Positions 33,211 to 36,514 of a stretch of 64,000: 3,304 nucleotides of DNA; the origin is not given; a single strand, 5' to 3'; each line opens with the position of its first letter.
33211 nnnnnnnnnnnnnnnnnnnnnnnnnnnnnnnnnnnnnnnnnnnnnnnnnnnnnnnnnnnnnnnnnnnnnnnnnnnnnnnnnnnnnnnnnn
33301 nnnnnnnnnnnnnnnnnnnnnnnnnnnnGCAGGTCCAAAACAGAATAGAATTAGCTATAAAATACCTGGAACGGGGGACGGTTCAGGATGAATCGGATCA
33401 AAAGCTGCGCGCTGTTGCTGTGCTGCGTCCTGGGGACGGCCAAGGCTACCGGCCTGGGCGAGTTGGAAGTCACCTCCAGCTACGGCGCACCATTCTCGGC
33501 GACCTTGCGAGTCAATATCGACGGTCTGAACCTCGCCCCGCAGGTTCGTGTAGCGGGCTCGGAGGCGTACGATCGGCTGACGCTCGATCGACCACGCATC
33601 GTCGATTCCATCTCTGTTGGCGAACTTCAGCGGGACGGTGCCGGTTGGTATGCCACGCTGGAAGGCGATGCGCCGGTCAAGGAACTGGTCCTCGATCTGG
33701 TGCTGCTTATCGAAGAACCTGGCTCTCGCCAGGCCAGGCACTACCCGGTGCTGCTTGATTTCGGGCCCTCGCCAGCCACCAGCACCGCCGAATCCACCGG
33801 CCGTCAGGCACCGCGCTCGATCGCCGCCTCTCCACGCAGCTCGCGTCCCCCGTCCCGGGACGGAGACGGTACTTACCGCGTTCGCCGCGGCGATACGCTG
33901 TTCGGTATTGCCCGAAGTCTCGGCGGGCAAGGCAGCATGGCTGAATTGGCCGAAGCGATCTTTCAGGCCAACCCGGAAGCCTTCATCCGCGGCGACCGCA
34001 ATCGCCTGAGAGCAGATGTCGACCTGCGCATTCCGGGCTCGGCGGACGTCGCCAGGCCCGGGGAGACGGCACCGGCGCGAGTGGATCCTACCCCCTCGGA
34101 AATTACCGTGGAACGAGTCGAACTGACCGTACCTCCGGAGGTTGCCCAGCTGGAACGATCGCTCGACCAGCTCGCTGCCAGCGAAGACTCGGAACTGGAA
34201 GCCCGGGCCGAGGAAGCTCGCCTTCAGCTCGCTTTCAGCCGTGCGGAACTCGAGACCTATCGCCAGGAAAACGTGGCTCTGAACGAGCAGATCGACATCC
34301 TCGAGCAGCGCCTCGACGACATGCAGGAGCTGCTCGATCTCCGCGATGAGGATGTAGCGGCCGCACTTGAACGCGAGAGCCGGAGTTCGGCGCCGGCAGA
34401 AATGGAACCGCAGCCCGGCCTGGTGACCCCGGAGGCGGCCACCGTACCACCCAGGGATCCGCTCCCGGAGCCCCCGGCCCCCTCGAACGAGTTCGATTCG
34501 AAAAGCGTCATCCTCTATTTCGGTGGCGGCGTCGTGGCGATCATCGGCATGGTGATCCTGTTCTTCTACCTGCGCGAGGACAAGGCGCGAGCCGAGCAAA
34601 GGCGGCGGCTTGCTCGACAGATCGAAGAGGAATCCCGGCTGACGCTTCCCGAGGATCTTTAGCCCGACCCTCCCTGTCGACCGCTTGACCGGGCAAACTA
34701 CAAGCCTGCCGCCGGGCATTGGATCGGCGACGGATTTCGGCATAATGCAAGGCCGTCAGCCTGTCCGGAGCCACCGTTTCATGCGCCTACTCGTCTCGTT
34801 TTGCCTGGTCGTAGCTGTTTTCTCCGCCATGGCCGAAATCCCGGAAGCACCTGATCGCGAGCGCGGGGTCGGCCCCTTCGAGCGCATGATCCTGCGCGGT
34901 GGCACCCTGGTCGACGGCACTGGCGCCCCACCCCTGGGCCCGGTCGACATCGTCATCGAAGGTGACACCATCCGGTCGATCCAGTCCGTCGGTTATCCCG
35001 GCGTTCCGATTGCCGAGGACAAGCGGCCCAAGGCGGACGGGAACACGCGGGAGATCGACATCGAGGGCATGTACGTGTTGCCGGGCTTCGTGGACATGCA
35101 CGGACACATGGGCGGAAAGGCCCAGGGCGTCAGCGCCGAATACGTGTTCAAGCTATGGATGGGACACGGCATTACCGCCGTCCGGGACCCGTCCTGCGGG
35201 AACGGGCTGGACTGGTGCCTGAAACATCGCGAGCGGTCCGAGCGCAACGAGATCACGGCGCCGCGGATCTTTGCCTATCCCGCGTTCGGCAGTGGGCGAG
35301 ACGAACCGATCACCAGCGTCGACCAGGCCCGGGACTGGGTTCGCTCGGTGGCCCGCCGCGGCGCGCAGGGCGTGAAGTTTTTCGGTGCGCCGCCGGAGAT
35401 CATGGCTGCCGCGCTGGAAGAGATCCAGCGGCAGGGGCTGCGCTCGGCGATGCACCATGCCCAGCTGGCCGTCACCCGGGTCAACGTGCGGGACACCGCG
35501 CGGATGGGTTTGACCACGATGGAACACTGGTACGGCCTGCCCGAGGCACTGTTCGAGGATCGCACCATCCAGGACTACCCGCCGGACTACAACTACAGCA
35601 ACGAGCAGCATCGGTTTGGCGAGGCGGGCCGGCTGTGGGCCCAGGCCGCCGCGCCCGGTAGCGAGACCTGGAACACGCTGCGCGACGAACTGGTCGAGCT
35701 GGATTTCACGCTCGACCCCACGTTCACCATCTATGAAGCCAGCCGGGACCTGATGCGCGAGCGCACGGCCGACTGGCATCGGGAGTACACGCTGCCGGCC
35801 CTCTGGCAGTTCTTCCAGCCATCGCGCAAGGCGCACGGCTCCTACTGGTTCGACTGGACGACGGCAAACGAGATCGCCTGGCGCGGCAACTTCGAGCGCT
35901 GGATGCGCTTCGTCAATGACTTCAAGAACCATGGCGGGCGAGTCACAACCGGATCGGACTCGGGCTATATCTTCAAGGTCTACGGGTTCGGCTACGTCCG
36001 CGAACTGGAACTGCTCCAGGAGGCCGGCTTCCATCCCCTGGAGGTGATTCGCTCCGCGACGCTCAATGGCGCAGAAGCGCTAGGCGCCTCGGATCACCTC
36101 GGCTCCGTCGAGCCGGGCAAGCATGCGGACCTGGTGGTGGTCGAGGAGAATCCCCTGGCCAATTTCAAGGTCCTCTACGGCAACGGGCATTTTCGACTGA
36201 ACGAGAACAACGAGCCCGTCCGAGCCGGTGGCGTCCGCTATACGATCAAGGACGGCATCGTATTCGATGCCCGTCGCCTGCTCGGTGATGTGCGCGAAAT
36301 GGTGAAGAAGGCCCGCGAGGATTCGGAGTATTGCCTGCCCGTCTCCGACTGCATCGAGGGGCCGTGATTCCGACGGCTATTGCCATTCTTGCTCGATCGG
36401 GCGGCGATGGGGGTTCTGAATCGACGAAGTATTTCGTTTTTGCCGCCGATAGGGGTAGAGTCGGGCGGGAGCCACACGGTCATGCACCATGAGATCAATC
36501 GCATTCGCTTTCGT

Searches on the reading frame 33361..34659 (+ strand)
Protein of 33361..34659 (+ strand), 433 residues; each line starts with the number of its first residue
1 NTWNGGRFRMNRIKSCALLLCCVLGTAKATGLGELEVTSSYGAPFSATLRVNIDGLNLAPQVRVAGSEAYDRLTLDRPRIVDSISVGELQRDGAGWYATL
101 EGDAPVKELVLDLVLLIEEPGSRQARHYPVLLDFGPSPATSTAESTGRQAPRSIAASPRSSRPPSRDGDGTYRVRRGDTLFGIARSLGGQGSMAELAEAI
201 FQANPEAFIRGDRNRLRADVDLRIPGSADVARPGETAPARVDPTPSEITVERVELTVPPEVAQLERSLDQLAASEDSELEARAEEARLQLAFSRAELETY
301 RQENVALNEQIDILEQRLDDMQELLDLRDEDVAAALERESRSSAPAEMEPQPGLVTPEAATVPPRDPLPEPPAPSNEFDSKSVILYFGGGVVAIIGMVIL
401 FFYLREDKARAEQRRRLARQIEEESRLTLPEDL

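Call 16: search_protein_families(library=pfam, proteins=[window:33361-34659:+], max_evalue=0.0001)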
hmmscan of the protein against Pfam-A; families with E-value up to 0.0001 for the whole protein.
window:33361-34659:+ (433 aa): 1 family
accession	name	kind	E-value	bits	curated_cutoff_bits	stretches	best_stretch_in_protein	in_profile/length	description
PF25800.1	FimV_N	-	1.6e-13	51.1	27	1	31-133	2-106/108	FimV N-terminal domain Ig-like domain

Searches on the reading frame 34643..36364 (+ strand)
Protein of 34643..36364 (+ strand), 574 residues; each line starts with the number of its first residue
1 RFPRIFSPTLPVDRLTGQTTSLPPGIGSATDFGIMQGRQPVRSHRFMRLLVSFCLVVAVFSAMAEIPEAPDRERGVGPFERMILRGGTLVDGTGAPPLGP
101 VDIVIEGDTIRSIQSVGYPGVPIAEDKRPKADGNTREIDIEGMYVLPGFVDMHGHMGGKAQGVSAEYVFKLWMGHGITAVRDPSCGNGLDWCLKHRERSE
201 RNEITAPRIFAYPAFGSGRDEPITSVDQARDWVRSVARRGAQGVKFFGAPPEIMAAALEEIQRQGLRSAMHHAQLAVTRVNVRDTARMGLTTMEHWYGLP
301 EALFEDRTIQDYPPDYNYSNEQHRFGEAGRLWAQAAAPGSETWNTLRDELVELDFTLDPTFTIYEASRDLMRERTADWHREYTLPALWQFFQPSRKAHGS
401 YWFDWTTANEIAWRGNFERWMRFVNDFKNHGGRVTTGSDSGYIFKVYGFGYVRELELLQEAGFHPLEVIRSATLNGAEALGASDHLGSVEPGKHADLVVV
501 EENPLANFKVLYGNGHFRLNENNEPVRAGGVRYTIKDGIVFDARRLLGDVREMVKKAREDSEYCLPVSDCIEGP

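Call 16: search_protein_families(library=pfam, proteins=[window:34643-36364:+], max_evalue=0.0001)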
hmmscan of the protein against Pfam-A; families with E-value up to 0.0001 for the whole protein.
window:34643-36364:+ (574 aa): 2 families
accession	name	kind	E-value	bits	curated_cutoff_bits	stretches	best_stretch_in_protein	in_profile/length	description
PF01979.26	Amidohydro_1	-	2.3e-18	67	25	1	428-511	239-329/345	Amidohydrolase family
PF07969.17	Amidohydro_3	-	9.3e-15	55.5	29.7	2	427-538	362-468/472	Amidohydrolase family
